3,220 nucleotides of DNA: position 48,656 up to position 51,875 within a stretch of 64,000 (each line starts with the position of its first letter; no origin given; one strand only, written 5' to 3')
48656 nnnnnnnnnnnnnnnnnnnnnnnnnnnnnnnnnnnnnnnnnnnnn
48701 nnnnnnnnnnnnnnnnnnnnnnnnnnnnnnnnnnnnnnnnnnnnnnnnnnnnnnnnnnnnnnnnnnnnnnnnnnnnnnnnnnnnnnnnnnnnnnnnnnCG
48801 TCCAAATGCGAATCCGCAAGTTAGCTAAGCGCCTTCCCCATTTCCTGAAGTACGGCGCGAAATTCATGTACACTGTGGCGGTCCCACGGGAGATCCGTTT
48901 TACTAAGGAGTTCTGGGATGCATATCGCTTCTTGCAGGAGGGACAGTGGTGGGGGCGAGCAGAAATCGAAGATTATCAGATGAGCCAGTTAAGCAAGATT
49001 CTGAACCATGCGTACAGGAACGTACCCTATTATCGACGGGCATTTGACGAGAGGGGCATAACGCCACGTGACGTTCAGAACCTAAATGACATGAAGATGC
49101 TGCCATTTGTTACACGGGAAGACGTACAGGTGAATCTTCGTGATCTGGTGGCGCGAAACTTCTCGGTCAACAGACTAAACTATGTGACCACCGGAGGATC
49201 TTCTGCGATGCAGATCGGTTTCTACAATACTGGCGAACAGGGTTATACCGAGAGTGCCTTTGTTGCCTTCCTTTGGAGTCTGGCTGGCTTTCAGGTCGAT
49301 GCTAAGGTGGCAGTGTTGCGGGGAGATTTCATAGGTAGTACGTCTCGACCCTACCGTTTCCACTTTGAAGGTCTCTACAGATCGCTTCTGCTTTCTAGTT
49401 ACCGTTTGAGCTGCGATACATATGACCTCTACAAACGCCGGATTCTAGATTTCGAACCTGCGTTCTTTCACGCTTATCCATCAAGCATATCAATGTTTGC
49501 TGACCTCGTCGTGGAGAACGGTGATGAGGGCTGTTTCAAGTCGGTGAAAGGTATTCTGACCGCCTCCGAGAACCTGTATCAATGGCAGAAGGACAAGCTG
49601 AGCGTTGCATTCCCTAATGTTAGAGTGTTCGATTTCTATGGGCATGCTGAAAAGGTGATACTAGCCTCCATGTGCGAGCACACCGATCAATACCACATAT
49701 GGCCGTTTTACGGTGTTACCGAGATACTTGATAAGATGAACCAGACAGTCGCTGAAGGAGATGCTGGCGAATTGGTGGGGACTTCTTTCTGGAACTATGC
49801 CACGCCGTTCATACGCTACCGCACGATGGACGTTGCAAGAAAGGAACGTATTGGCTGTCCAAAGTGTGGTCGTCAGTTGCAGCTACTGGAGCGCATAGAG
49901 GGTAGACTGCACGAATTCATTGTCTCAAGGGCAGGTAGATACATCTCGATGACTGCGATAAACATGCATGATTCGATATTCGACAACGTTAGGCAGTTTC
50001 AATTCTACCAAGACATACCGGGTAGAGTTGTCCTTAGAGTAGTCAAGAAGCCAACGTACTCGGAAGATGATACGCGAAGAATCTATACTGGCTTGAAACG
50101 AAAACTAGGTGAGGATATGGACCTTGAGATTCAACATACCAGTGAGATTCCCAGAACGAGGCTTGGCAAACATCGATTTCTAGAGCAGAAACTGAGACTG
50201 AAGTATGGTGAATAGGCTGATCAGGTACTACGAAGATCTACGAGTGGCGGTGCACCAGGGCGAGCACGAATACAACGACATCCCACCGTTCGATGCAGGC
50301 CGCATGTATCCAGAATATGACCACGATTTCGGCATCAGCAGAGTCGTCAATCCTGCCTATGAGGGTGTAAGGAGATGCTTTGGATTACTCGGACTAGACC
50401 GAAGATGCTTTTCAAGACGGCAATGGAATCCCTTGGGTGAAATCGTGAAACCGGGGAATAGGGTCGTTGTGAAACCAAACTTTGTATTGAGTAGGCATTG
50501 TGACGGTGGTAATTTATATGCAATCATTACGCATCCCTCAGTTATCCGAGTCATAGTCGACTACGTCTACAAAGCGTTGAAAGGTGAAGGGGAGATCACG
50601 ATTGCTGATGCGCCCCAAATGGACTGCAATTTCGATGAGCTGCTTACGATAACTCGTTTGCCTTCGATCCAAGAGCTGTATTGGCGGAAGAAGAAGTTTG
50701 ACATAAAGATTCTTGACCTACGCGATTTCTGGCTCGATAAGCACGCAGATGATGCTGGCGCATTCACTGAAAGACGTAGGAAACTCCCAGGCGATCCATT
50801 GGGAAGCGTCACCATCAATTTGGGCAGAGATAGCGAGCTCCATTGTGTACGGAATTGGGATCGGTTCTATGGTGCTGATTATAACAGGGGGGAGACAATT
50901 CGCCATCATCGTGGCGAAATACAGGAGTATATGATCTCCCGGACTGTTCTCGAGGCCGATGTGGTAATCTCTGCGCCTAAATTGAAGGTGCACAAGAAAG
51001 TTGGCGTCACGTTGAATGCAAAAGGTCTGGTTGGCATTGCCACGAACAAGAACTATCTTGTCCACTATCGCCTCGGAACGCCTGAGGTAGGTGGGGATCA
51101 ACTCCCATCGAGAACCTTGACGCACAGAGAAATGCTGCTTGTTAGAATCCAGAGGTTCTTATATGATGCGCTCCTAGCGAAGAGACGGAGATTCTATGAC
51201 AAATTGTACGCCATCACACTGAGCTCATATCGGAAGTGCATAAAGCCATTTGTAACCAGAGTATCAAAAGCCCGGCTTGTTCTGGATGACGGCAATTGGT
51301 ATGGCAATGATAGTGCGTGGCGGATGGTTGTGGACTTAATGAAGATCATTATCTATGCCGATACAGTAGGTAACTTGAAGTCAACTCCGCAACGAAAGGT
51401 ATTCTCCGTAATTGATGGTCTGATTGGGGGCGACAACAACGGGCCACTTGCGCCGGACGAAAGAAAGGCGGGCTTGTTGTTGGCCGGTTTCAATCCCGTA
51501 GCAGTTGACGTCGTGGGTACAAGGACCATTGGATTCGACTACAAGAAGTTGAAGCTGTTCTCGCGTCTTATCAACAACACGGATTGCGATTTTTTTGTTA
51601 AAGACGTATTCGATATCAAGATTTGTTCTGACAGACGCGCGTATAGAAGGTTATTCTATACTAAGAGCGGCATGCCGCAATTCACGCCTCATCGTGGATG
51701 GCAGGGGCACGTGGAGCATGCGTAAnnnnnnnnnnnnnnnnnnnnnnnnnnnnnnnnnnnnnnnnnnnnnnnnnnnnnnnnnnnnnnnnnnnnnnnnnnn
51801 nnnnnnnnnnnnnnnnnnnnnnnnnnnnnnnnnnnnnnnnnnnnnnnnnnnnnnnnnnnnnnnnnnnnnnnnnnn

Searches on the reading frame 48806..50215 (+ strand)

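Call 31: search_protein_families(library=ncbifam, proteins=[window:48806-50215:+], max_evalue=0.00001)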
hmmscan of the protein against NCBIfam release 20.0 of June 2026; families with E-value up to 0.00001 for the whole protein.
window:48806-50215:+ (469 aa): 7 families
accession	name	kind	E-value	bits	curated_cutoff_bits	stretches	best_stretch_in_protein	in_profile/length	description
NF045666.1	DVU1553_fam_AMP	equivalog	1.8e-31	109.4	300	1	50-368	19-331/331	DVU_1553 family AMP-dependent CoA ligase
TIGR02155.1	PA_CoA_ligase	equivalog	1.2e-28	99.9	646.3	2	213-450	163-410/422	phenylacetate--CoA ligase PaaK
NF053551.1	FlxY_rubin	equivalog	2.3e-28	99.1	520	1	51-443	6-400/424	flexirubin biosynthesis putative acyl-CoA ligase FlxY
NF041878.1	paak_haloarch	equivalog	5.8e-28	97.6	700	2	50-113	9-72/427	phenylacetate--CoA ligase PaaK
TIGR02304.1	aden_form_hyp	equivalog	1.9e-10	40.3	251.9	1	46-376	16-336/430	F390 synthetase-related protein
NF041217.1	BagE_FevW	exception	5.5e-09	35.5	800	1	241-370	188-313/424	bagremycin/ferroverdin synthetase BagE/FevW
TIGR03335.1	F390_ftsA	equivalog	3.1e-06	26.2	458.7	0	52-111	12-71/445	coenzyme F390 synthetase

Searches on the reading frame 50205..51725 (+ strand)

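Call 31: search_protein_families(library=ncbifam, proteins=[window:50205-51725:+], max_evalue=0.00001)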
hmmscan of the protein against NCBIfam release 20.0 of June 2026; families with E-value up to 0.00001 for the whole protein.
window:50205-51725:+ (506 aa): 1 family
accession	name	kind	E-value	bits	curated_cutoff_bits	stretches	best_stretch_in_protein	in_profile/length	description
NF052623.1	Npun_F2552_fam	equivalog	1.2e-12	47.9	500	0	234-280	118-164/314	Npun_F2552 family protein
